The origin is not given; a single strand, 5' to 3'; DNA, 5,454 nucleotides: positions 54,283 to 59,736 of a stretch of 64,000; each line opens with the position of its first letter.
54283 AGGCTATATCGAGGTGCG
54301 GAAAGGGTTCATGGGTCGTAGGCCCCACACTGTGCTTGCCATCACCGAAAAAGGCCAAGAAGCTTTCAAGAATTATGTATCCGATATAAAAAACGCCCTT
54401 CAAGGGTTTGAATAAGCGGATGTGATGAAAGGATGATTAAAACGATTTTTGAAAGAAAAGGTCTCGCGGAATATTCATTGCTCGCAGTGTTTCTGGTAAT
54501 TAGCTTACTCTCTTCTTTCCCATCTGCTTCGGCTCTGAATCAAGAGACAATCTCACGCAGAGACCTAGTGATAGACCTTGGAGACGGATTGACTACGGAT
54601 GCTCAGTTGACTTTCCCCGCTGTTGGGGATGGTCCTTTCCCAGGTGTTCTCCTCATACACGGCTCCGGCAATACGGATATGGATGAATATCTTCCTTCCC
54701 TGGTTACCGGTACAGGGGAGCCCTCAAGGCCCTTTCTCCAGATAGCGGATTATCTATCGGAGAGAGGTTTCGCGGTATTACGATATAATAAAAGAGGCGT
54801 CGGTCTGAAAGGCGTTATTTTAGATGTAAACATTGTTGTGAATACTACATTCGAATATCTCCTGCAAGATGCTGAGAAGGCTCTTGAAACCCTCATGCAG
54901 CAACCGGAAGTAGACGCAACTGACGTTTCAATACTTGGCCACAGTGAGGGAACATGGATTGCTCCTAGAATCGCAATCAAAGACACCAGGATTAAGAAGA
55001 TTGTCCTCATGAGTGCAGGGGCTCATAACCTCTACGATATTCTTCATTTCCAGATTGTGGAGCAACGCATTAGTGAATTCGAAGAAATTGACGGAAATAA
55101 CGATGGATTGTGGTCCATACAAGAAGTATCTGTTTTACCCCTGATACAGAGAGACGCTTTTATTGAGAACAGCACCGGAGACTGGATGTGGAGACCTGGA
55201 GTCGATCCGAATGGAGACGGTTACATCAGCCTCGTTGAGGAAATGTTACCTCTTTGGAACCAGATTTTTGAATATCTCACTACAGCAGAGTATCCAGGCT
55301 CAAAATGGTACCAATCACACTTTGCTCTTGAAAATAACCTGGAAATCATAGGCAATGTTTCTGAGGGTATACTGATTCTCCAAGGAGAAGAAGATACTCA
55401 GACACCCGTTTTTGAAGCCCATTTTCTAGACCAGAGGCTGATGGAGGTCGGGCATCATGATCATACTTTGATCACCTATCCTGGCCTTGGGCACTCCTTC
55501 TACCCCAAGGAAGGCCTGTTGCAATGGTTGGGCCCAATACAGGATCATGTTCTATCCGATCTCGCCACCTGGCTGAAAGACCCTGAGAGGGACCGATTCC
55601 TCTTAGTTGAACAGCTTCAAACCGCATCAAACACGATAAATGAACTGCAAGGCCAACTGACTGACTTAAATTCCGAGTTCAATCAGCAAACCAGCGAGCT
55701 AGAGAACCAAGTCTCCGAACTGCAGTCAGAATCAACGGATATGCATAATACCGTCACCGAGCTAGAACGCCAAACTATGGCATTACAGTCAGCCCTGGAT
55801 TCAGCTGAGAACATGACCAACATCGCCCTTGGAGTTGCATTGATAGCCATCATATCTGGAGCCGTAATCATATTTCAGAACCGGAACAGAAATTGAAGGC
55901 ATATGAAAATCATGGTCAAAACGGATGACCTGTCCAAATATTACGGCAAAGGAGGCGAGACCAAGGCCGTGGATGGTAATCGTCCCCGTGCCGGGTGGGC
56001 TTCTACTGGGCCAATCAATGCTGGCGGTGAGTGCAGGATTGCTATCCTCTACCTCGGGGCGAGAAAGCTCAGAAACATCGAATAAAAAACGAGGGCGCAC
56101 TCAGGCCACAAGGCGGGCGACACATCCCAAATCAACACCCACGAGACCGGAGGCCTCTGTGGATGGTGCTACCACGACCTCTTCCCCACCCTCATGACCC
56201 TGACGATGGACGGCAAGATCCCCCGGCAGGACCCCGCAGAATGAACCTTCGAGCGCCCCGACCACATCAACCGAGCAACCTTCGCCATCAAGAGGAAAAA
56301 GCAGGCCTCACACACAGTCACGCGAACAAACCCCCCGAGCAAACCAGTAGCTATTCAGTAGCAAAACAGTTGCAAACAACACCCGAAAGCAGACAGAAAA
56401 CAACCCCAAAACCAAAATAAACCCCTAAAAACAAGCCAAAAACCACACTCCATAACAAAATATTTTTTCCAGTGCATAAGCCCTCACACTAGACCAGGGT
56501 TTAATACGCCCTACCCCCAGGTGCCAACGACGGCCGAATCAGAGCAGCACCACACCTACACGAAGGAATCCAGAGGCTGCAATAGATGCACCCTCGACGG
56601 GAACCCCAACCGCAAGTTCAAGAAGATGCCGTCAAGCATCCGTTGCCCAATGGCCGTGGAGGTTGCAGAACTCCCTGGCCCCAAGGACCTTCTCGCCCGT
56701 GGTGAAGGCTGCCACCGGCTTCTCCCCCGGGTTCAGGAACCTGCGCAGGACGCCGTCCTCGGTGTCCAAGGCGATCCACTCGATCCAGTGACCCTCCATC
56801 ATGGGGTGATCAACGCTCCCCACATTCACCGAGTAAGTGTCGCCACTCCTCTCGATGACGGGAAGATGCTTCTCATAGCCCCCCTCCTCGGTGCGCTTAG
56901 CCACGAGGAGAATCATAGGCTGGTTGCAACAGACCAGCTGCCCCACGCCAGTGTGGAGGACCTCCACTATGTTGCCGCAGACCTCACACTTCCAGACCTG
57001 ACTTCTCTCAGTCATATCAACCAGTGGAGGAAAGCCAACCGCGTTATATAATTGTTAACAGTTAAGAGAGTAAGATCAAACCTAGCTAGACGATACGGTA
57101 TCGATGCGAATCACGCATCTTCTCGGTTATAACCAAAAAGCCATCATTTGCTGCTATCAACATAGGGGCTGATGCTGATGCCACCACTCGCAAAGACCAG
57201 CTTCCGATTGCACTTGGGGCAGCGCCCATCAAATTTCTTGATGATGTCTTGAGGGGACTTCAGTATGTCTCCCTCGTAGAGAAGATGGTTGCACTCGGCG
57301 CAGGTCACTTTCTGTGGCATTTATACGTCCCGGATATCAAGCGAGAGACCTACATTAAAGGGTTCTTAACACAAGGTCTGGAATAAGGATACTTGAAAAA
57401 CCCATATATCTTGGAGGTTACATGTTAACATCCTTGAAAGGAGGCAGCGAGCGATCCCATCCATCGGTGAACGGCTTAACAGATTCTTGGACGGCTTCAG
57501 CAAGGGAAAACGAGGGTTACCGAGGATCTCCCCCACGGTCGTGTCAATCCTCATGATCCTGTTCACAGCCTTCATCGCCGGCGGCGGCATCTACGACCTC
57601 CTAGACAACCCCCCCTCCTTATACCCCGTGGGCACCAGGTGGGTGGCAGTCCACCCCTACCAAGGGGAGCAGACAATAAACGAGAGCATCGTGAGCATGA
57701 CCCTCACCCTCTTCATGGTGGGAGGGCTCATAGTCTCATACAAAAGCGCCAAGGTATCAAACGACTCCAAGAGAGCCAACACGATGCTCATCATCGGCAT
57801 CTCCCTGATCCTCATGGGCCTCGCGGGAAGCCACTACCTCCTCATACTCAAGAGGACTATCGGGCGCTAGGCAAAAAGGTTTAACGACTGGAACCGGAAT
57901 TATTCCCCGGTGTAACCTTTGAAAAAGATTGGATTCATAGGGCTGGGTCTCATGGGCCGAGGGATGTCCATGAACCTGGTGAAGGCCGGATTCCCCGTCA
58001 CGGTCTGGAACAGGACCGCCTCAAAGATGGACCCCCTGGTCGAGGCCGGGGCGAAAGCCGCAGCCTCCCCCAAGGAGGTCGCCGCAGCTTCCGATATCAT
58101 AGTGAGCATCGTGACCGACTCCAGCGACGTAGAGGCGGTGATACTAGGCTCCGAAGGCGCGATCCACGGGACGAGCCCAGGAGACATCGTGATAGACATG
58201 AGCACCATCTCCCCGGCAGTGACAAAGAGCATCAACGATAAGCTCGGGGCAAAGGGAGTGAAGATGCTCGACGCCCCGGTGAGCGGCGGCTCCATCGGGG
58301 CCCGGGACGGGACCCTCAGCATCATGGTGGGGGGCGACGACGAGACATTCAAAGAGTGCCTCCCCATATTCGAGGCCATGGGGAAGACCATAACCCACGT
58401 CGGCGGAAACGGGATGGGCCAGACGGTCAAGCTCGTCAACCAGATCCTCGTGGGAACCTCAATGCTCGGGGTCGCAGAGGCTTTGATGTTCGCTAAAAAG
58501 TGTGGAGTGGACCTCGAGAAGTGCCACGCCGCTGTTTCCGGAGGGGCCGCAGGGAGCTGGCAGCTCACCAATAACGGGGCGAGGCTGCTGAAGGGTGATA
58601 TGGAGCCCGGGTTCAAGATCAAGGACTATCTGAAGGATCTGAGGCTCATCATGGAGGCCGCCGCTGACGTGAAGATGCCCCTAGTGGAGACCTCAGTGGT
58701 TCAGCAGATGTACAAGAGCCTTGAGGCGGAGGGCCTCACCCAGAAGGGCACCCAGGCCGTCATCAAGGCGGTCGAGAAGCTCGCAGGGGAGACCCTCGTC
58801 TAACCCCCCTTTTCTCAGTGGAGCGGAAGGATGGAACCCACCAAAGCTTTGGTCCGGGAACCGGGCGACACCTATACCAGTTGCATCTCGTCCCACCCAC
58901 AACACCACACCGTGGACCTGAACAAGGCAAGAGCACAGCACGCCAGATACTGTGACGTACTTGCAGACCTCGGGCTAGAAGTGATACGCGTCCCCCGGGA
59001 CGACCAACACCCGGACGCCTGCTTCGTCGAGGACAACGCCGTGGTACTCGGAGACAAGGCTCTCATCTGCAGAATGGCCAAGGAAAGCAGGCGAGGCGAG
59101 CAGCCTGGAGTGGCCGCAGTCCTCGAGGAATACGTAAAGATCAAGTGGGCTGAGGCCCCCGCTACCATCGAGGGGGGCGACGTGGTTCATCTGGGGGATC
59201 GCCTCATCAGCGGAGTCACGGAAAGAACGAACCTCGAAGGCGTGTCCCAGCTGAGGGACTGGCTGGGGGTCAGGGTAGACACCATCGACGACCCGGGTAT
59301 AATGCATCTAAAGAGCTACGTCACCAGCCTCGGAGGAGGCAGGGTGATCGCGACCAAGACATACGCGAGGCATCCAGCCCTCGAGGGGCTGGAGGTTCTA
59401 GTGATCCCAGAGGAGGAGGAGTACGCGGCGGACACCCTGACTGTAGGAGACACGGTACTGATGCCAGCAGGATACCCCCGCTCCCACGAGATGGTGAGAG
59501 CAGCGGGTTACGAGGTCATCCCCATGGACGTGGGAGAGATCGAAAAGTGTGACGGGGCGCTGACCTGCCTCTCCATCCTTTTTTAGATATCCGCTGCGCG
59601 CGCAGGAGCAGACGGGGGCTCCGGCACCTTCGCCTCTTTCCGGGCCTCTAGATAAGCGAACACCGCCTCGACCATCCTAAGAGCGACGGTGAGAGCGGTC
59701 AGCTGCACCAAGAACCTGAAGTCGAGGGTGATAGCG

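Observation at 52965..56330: About 2.9-kb low-GC island bracketed by about 245-bp imperfect direct repeats derived from the TIGR04076 gene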

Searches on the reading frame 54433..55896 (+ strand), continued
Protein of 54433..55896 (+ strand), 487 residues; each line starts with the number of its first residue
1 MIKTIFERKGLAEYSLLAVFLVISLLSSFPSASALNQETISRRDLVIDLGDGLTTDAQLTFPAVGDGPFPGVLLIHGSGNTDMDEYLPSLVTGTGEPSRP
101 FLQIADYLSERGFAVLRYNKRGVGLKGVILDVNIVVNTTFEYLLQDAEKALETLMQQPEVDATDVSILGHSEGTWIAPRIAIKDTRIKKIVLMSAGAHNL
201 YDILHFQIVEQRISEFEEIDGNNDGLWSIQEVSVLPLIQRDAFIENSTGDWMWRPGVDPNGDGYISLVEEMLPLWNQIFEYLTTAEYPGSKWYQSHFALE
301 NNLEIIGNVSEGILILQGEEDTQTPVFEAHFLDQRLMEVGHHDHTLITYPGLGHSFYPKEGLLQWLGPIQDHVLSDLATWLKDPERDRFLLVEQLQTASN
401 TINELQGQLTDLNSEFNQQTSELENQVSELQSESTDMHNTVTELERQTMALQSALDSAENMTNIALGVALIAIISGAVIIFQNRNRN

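Call 92: predict_structure(alignment_id=A5)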
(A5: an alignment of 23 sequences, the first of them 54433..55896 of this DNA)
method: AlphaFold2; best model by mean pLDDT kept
length: 487 residues; sequences in the alignment: 23
mean_pLDDT: 81.9   pTM: 0.71
mean pLDDT of the five models: 81.9, 80.6, 78.0, 74.9, 73.4
residues with pLDDT >= 90: 160; 70-90: 233; 50-70: 77; < 50: 17
segments of 3 or more residues with pLDDT < 50: 1-5, 29-36, 485-487
pLDDT, mean of each block of 10 residues (from residue 1): 50 74 66 58 92 90 90 86 85 81 96 94 69 83 94 97 95 93 93 92 90 85 81 71 57 64 82 90 82 87 92 94 90 94 93 85 79 95 75 76 85 85 85 82 78 69 64 66 50
secondary structure, 60 per line:
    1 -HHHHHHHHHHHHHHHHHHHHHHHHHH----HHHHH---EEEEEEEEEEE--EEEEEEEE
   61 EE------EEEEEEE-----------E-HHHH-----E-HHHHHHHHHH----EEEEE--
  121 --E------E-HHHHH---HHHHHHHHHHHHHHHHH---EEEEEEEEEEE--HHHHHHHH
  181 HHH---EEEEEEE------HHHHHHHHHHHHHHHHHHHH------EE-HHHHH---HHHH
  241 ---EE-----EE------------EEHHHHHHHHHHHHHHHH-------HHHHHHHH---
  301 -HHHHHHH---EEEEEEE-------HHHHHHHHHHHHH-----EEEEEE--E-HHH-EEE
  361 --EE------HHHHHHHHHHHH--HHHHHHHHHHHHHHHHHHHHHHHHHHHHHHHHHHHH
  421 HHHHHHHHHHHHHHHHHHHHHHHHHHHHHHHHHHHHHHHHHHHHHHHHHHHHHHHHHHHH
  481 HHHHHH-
elements in order: H2-27 H32-36 E40-50 E53-62 E69-75 H89-92 H100-109 E114-118 H132-136 H140-156 E160-170 H173-183 E187-193 H200-219 H229-233 H237-240 H267-282 H290-297 H302-308 E312-318 H326-338 E344-349 E358-360 H371-382 H385-486
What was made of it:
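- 54433..55896 (+): 487-aa secreted serine hydrolase: signal peptide, alpha/beta-hydrolase domain with two EF-hand-like loops, long helical stalk (residues 385-486) ending in a TM anchor. AF2 pLDDT 82 (call 92).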

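Call 94: fold_search(model_id=the predicted structure, library=pdb)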
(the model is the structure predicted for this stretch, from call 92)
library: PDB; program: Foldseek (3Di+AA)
matches with E <= 10: 1733; with E <= 0.001: 1490
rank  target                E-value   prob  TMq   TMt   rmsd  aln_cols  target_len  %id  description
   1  8b4u                  7.1e-16  1.00  0.43  0.76   8.6       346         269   18  The crystal structure of PET46, a PETase enzyme from Candidatus bathyarchaeota (released 2023-08-23)
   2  7qjm_B                2.0e-15  1.00  0.41  0.66  11.3       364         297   17  Crystal structure of an alpha/beta-hydrolase enzyme from Chloroflexus sp. MS-G (202) (released 2022-12-28)
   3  7q4j_A                3.5e-15  1.00  0.41  0.75   8.7       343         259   19  A thermostable lipase from Thermoanaerobacter thermohydrosulfuricus in complex a monoacylglycerol intermediate (released 2023-05-10)
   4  7q4h_A                4.1e-15  1.00  0.40  0.73   9.1       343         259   17  A thermostable lipase from Thermoanaerobacter thermohydrosulfuricus in complex with PMSF (released 2023-05-10)
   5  7qjm_A                1.0e-14  1.00  0.41  0.65  11.9       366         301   18  Crystal structure of an alpha/beta-hydrolase enzyme from Chloroflexus sp. MS-G (202) (released 2022-12-28)
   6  7qjn                  1.3e-14  1.00  0.40  0.68   9.0       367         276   16  Crystal structure of an alpha/beta-hydrolase enzyme from Candidatus Kryptobacter tengchongensis (306) (released 2022-12-28)
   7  9h0z_A                1.9e-14  1.00  0.41  0.75   8.5       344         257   18  Crystal structure of TTL[Nle], thermophilic lipase TTL from Thermoanaerobacter thermohydrosulfuricus containing non-ca (released 2025-10-29)
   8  7z2x_A                3.7e-14  1.00  0.39  0.69   8.6       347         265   15  Wild-type ferulic acid esterase from Lactobacillus buchneri (released 2022-11-30)
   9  9h0z_D                4.4e-14  1.00  0.40  0.76   8.6       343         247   18  Crystal structure of TTL[Nle], thermophilic lipase TTL from Thermoanaerobacter thermohydrosulfuricus containing non-ca (released 2025-10-29)
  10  7z2u_A                8.3e-14  1.00  0.39  0.69   8.6       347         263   16  Wild-type ferulic acid esterase from Lactobacillus buchneri in complex with ferulate (released 2022-11-30)
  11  7z2x_B                8.8e-14  1.00  0.40  0.71   8.5       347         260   16  Wild-type ferulic acid esterase from Lactobacillus buchneri (released 2022-11-30)
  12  2hdw_B                9.4e-14  1.00  0.35  0.53  12.6       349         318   16  Crystal structure of hypothetical protein PA2218 from Pseudomonas Aeruginosa (released 2006-11-28)
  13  7wwh_A                9.9e-14  1.00  0.41  0.77   8.5       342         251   18  Crystal structure of the Geobacillus thermoglucosidasius feruloyl esterase GthFAE (released 2022-03-09)
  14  9h0z_E                1.1e-13  1.00  0.41  0.78   8.3       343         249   18  Crystal structure of TTL[Nle], thermophilic lipase TTL from Thermoanaerobacter thermohydrosulfuricus containing non-ca (released 2025-10-29)
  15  9h0z_F                1.1e-13  1.00  0.42  0.78   8.4       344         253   18  Crystal structure of TTL[Nle], thermophilic lipase TTL from Thermoanaerobacter thermohydrosulfuricus containing non-ca (released 2025-10-29)
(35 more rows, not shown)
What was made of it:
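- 54433..55896 (+): Best PDB fold match is PET46 8B4U, E 7e-16, TM 0.76, followed by feruloyl esterases and lipases (call 94).
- On Alpha/beta-hydrolase serine esterases of feruloyl-esterase/PET46 type (54433-55896): Foldseek best match 8B4U, E 7e-16 (call 94).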

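Call 95: search_protein_families(library=pfam, proteins=[L172:3125-3316:+], max_evalue=0.001)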
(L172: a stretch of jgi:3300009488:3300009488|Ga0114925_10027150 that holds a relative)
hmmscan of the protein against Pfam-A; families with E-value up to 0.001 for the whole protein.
L172:3125-3316:+ (64 aa): 1 family
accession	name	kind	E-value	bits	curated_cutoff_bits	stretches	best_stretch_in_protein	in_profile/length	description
PF24038.1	DUF7347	-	4.8e-05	24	27.6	1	13-61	5-56/77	Domain of unknown function (DUF7347)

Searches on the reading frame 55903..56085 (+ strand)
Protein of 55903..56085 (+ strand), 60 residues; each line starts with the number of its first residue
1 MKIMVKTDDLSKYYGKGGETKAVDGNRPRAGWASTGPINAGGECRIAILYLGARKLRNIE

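Call 7: search_protein_families(library=pfam, proteins=[window:55903-56085:+], max_evalue=0.01)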
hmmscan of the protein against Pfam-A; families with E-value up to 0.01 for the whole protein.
window:55903-56085:+ (60 aa): 0 families

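Call 8: search_protein_families(library=ncbifam, proteins=[window:55903-56085:+], max_evalue=0.01)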
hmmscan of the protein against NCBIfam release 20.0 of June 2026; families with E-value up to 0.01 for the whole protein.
window:55903-56085:+ (60 aa): 0 families

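Call 50: search_protein_families(library=pfam, proteins=[window:55903-56082:+], max_evalue=10)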
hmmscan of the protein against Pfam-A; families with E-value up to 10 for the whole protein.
seq(60 aa): 0 families

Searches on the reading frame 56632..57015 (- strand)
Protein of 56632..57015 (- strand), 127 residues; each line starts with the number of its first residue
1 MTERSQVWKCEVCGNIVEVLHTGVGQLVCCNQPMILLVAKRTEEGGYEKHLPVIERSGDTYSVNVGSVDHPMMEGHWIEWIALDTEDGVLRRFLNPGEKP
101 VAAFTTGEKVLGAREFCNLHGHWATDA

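Call 7: search_protein_families(library=pfam, proteins=[window:56632-57015:-], max_evalue=0.01)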
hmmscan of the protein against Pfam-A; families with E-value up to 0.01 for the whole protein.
window:56632-57015:- (127 aa): 2 families
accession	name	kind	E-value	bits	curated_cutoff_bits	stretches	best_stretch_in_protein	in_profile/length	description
PF06397.17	Desulfoferrod_N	-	5e-20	71.3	23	1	2-37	1-36/36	Desulfoferrodoxin, N-terminal domain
PF01880.24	Desulfoferrodox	-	8.8e-17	61.9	22.2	1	46-125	5-97/98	Desulfoferrodoxin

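Call 8: search_protein_families(library=ncbifam, proteins=[window:56632-57015:-], max_evalue=0.01)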
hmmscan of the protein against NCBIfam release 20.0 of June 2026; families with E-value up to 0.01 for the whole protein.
window:56632-57015:- (127 aa): 3 families
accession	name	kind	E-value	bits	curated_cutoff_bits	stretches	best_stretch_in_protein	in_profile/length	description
TIGR00320.1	dfx_rbo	equivalog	5.7e-51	172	146.9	1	1-124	1-123/125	desulfoferrodoxin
TIGR00319.1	desulf_FeS4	domain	4.6e-20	71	36.05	1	1-34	1-34/34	desulfoferrodoxin FeS4 iron-binding domain-containing protein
TIGR00332.1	neela_ferrous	domain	1.4e-16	60.8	61.9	1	45-126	5-101/107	desulfoferrodoxin ferrous iron-binding domain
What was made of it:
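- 56632..57015 (-): Desulfoferrodoxin gene; native right flank. TIGR00320 E 5.7e-51 (call 8).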

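Call 14: find_encoding_contigs(protein=window:56632-57015:-, flank=10000, max_places=10)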
Protein window:56632-57015:- (127 aa): no gene with exactly this product is on record in the collection.

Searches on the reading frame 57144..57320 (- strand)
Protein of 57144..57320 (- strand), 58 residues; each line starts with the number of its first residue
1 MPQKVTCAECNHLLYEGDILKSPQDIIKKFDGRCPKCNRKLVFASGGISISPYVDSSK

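Call 7: search_protein_families(library=pfam, proteins=[window:57144-57320:-], max_evalue=0.01)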
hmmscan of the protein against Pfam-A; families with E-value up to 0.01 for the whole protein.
window:57144-57320:- (58 aa): 4 families
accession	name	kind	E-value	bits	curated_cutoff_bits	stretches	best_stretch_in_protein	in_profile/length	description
PF19474.4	DUF6011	-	0.0014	18.5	26.6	0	32-41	9-18/37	Family of unknown function (DUF6011)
PF19335.5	HMBD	-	0.0027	18.1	23.6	1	31-42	15-26/28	Heavy metal binding domain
PF08063.17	Zn_ribbon_PADR1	-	0.0076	16.5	25.1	0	32-47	3-19/42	PADR1 domain, zinc ribbon fold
PF13717.11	Zn_ribbon_4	-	0.0083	16.5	30.3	0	3-13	24-34/36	zinc-ribbon domain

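Call 8: search_protein_families(library=ncbifam, proteins=[window:57144-57320:-], max_evalue=0.01)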
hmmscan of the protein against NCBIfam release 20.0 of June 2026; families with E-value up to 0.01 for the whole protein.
window:57144-57320:- (58 aa): 1 family
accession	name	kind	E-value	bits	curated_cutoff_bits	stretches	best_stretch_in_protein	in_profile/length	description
NF047912.1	ECs_2282_CxxC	subfamily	4.5e-05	23.3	37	1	4-29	27-52/60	ECs_2282 family putative zinc-binding protein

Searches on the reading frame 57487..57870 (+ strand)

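Call 7: search_protein_families(library=pfam, proteins=[window:57487-57870:+], max_evalue=0.01)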
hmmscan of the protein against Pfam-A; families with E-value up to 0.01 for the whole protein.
window:57487-57870:+ (127 aa): 2 families
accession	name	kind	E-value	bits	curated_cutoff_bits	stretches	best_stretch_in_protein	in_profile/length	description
PF14296.11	O-ag_pol_Wzy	-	0.0012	18.1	26.6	1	18-120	49-148/468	O-antigen polysaccharide polymerase Wzy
PF14897.12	EpsG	-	0.0088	15.6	30.1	0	18-114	168-261/326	EpsG family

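Call 8: search_protein_families(library=ncbifam, proteins=[window:57487-57870:+], max_evalue=0.01)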
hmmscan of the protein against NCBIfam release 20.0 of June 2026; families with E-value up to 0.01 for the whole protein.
window:57487-57870:+ (127 aa): 1 family
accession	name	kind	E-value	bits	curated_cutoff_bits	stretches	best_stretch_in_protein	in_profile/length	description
TIGR00900.1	2A0121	subfamily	0.0015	18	319.6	1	65-121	244-306/364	H+ Antiporter protein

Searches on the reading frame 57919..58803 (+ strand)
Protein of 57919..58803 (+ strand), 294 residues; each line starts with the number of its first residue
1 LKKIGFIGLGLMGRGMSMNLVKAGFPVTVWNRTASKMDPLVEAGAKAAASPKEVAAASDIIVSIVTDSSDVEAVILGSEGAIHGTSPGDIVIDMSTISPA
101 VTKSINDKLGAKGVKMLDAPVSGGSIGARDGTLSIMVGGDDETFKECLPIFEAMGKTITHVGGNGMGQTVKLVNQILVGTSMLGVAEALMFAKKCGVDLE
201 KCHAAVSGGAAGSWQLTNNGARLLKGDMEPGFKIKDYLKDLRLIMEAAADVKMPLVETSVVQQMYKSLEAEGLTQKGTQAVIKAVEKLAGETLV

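Call 7: search_protein_families(library=pfam, proteins=[window:57919-58803:+], max_evalue=0.01)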
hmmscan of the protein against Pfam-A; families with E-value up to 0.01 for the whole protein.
window:57919-58803:+ (294 aa): 8 families
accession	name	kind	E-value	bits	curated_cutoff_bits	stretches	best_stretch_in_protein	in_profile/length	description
PF03446.21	NAD_binding_2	-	7.1e-58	195.6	21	1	3-162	1-161/161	NAD binding domain of 6-phosphogluconate dehydrogenase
PF14833.11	NAD_binding_11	-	5.6e-34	117.5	30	1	165-284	1-121/122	NAD-binding of NADP-dependent 3-hydroxyisobutyrate dehydrogenase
PF03807.23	F420_oxidored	-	6.6e-08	33.5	21.6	1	3-94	1-91/94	NADP oxidoreductase coenzyme F420-dependent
PF02826.25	2-Hacid_dh_C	-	6.3e-06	26.1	25.1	1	2-75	37-109/178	D-isomer specific 2-hydroxyacid dehydrogenase, NAD binding domain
PF02737.24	3HCDH_N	-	0.00011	22.7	22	1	3-49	1-47/180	3-hydroxyacyl-CoA dehydrogenase, NAD binding domain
PF01488.26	Shikimate_DH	-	0.00028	21.4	24.3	1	2-64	13-82/138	Shikimate / quinate 5-dehydrogenase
PF07991.19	KARI_N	-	0.00067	19.7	20.6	1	2-69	5-72/165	Acetohydroxy acid isomeroreductase, NADPH-binding domain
PF02558.23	ApbA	-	0.0024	17.9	22.2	1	4-74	1-70/150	Ketopantoate reductase PanE/ApbA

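Call 8: search_protein_families(library=ncbifam, proteins=[window:57919-58803:+], max_evalue=0.01)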
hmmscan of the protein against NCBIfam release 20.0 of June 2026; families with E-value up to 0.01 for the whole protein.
window:57919-58803:+ (294 aa): 18 families
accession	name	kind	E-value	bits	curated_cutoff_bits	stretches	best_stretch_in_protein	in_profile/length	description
TIGR01505.1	tartro_sem_red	equivalog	9e-92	307.4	340.75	1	3-292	1-290/291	2-hydroxy-3-oxopropionate reductase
NF008592.0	PRK11559.1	equivalog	2.5e-88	296.2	397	1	2-290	3-291/296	2-hydroxy-3-oxopropionate reductase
NF011633.0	PRK15059.1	equivalog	7e-71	238.8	451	1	3-291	2-289/292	2-hydroxy-3-oxopropionate reductase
NF043037.1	ThreonDh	equivalog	2.9e-63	214.1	350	1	2-286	3-288/297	L-threonate dehydrogenase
TIGR01692.1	HIBADH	equivalog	2.5e-61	207.5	291.6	1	6-283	1-285/288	3-hydroxyisobutyrate dehydrogenase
NF012005.0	PRK15461.1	equivalog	2.5e-57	194.3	348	1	1-291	1-292/298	sulfolactaldehyde 3-reductase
NF007161.0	PRK09599.1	subfamily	2.9e-22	79.3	271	1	3-227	2-232/302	NADP-dependent phosphogluconate dehydrogenase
NF006765.0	PRK09287.1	equivalog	1.5e-21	76.8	413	1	2-193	4-205/476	NADP-dependent phosphogluconate dehydrogenase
TIGR00872.1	gnd_rel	equivalog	4.6e-21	75.3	297.2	1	2-279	2-284/299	phosphogluconate dehydrogenase (NAD(+)-dependent, decarboxylating)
TIGR00873.1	gnd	equivalog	2.4e-20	72.8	426.7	1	3-195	1-203/467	decarboxylating NADP(+)-dependent phosphogluconate dehydrogenase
NF004017.0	PRK05479.1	equivalog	0.00023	20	336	1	2-69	18-85/337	ketol-acid reductoisomerase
NF004783.0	PRK06129.1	equivalog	0.0013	18.2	347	1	1-40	2-41/315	3-hydroxyacyl-CoA dehydrogenase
NF005715.0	PRK07530.1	equivalog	0.0018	17.7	420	0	1-109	4-105/292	3-hydroxybutyryl-CoA dehydrogenase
NF005650.0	PRK07417.1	equivalog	0.0021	17.4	290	1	2-106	2-103/281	prephenate/arogenate dehydrogenase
NF006409.0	PRK08655.1-3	equivalog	0.0027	17.3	310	1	3-96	2-92/290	prephenate dehydrogenase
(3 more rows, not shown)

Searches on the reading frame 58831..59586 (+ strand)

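Call 85: search_protein_families(library=pfam, proteins=[window:58831-59586:+], max_evalue=0.001)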
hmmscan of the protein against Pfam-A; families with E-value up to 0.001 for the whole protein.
window:58831-59586:+ (251 aa): 2 families
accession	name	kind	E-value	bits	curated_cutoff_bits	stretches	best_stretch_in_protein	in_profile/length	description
PF02274.22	ADI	-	1.5e-10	41.1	22.8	1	61-142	122-216/377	Arginine deiminase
PF19420.4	DDAH_eukar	-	1.3e-09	38.2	23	1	26-147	21-157/291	N,N dimethylarginine dimethylhydrolase, eukaryotic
